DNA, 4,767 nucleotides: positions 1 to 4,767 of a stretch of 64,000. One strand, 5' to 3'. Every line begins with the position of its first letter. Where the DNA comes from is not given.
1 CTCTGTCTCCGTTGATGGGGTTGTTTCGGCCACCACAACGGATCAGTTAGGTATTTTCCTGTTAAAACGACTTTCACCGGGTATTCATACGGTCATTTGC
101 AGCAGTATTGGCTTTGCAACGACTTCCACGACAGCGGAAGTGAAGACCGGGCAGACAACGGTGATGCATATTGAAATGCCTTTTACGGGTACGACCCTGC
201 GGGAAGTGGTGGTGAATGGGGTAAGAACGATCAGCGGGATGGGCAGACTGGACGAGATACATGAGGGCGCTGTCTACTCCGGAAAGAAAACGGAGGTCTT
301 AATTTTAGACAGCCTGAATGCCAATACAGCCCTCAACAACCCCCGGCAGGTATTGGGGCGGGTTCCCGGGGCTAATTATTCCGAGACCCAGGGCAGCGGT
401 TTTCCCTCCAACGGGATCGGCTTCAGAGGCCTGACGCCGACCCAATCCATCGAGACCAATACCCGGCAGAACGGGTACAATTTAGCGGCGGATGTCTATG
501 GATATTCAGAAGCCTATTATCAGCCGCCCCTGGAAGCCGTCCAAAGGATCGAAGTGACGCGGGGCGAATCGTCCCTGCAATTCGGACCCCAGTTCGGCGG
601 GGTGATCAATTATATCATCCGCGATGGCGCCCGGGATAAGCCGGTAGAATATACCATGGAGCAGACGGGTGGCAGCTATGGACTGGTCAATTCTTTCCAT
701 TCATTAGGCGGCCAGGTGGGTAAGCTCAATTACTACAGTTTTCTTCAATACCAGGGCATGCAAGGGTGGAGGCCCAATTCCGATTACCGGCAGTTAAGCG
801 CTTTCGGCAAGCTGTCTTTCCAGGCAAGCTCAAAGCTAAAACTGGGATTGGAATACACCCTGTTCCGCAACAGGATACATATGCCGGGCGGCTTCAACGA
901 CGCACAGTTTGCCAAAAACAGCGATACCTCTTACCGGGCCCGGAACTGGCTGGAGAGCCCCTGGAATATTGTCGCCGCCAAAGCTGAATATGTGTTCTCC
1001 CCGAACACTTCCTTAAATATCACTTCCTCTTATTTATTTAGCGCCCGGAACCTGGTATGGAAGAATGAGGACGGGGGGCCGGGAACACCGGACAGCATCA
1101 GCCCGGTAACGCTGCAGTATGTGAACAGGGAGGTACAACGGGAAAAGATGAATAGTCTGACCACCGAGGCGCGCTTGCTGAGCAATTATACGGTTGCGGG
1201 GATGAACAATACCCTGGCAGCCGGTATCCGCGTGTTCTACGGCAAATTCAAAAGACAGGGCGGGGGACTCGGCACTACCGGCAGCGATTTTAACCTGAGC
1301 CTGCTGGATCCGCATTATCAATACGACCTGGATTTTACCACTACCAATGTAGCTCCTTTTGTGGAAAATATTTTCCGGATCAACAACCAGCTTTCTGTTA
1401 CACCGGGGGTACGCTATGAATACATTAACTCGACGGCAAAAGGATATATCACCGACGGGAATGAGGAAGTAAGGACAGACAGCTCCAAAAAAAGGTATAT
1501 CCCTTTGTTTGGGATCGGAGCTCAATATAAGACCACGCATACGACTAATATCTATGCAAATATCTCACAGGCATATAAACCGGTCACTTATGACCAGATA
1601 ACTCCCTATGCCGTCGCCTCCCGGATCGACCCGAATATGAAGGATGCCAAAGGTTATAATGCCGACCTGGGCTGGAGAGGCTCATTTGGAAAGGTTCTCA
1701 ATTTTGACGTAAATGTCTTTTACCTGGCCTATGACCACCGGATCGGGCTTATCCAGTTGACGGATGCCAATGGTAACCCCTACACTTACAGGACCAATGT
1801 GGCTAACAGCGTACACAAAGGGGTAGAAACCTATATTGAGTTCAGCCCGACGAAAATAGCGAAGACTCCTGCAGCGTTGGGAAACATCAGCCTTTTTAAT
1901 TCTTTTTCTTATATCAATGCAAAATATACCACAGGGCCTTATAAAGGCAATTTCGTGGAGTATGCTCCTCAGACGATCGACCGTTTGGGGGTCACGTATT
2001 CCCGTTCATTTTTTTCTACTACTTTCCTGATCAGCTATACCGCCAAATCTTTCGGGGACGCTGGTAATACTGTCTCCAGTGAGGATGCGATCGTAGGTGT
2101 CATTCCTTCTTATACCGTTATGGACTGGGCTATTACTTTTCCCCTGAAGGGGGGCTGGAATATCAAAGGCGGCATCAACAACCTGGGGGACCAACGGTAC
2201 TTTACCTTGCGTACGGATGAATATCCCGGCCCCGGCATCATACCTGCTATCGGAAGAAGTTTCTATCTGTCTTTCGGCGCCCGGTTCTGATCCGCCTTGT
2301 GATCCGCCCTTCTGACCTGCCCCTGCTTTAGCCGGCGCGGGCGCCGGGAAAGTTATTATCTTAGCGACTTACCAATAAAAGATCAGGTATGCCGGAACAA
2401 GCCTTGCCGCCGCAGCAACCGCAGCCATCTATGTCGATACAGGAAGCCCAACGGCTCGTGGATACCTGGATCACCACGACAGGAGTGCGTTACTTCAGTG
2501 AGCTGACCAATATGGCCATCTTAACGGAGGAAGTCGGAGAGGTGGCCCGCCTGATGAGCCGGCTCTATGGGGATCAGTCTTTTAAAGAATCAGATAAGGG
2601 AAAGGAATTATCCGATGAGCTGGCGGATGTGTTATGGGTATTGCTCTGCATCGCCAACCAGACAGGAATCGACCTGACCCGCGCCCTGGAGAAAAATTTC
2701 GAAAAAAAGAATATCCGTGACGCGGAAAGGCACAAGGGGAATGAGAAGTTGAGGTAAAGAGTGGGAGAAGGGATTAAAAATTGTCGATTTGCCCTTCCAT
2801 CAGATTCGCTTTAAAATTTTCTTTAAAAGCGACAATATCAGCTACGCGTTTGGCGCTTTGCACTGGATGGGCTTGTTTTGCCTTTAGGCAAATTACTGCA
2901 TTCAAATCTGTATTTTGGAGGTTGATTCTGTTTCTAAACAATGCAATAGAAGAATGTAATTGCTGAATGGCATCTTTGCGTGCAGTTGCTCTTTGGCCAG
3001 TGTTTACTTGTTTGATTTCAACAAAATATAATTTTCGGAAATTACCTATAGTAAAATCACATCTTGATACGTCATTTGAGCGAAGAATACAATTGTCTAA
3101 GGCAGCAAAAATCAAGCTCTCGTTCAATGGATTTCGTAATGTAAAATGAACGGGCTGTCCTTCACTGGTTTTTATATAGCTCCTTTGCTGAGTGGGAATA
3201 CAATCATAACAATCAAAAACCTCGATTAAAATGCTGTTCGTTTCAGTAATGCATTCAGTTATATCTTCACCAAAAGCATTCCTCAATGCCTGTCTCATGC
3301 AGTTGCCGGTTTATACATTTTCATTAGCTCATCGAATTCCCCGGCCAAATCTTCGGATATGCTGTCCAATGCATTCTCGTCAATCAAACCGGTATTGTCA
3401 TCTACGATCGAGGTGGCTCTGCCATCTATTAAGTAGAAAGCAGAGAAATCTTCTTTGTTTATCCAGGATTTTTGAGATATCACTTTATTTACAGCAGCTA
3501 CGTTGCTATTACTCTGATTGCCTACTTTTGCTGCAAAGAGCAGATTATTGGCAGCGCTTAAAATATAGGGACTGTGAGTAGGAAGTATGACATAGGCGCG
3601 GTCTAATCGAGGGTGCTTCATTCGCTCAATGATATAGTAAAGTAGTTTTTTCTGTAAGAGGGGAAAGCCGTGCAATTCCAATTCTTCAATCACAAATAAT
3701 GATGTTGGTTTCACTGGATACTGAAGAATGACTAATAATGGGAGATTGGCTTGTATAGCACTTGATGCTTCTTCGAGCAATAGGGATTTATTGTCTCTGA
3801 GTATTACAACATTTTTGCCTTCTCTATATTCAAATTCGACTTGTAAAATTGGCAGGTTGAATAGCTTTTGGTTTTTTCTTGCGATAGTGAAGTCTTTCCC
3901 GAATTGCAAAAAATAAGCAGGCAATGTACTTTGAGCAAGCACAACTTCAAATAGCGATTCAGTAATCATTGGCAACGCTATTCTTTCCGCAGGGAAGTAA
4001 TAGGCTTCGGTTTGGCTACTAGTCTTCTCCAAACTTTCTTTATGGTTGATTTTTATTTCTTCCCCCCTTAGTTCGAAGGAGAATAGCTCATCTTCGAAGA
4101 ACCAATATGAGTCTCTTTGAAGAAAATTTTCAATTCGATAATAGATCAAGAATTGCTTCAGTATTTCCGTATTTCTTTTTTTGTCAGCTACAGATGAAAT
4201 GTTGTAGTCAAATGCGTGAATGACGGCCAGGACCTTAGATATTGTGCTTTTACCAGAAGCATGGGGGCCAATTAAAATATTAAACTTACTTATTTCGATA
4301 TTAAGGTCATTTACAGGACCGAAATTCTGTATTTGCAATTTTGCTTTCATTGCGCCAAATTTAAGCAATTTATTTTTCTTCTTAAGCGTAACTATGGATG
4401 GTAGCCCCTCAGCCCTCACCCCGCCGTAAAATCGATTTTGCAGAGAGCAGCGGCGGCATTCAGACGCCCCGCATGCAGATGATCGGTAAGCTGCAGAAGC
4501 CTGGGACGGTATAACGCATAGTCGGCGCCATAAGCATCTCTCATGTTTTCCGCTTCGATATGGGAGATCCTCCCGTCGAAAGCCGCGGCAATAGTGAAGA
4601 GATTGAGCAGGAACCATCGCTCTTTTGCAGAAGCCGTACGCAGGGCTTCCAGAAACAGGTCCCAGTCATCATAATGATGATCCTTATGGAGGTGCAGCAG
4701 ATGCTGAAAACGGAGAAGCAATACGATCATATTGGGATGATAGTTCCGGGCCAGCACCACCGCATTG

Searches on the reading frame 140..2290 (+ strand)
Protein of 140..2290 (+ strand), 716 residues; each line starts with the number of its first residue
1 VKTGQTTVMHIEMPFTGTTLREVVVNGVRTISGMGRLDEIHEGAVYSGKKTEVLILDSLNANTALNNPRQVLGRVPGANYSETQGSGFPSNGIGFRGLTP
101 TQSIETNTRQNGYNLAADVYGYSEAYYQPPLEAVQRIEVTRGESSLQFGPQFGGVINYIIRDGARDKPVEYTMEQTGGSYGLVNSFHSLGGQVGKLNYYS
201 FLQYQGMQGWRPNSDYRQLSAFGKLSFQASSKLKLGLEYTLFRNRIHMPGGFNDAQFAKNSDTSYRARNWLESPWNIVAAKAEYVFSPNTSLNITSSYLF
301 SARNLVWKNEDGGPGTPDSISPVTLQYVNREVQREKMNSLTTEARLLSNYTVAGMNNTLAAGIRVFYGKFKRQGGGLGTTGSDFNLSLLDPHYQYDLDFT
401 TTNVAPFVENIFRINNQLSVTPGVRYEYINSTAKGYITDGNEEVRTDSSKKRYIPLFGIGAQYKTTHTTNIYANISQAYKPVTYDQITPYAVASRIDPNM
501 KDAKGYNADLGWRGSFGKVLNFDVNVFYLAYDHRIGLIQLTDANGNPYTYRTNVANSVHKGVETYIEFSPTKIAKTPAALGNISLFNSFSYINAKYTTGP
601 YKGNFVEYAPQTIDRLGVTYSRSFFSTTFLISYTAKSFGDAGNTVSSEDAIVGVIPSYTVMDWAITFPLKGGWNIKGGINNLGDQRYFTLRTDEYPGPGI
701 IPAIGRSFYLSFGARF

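Call 79: search_protein_families(library=pfam, proteins=[window:140-2290:+], max_evalue=0.00001)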
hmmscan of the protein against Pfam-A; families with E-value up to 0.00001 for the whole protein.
window:140-2290:+ (716 aa): 2 families
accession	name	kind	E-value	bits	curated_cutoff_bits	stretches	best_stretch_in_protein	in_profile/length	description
PF00593.30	TonB_dep_Rec_b-barrel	-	2.9e-33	116.8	27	1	235-682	17-436/436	TonB dependent receptor-like, beta-barrel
PF07715.20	Plug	-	3e-08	34.6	23.9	1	63-154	20-106/107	TonB-dependent Receptor Plug Domain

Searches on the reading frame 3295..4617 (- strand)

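Call 79: search_protein_families(library=pfam, proteins=[window:3295-4617:-], max_evalue=0.00001)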
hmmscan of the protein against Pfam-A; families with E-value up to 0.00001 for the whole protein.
window:3295-4617:- (440 aa): 2 families
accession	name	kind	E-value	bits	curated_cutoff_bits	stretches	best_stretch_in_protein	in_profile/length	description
PF13175.12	AAA_15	-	7.8e-14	52.5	32.1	1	90-156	1-83/374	AAA ATPase domain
PF13304.12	AAA_21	-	2.7e-12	47.8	27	1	275-354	229-304/304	AAA domain, putative AbiEii toxin, Type IV TA system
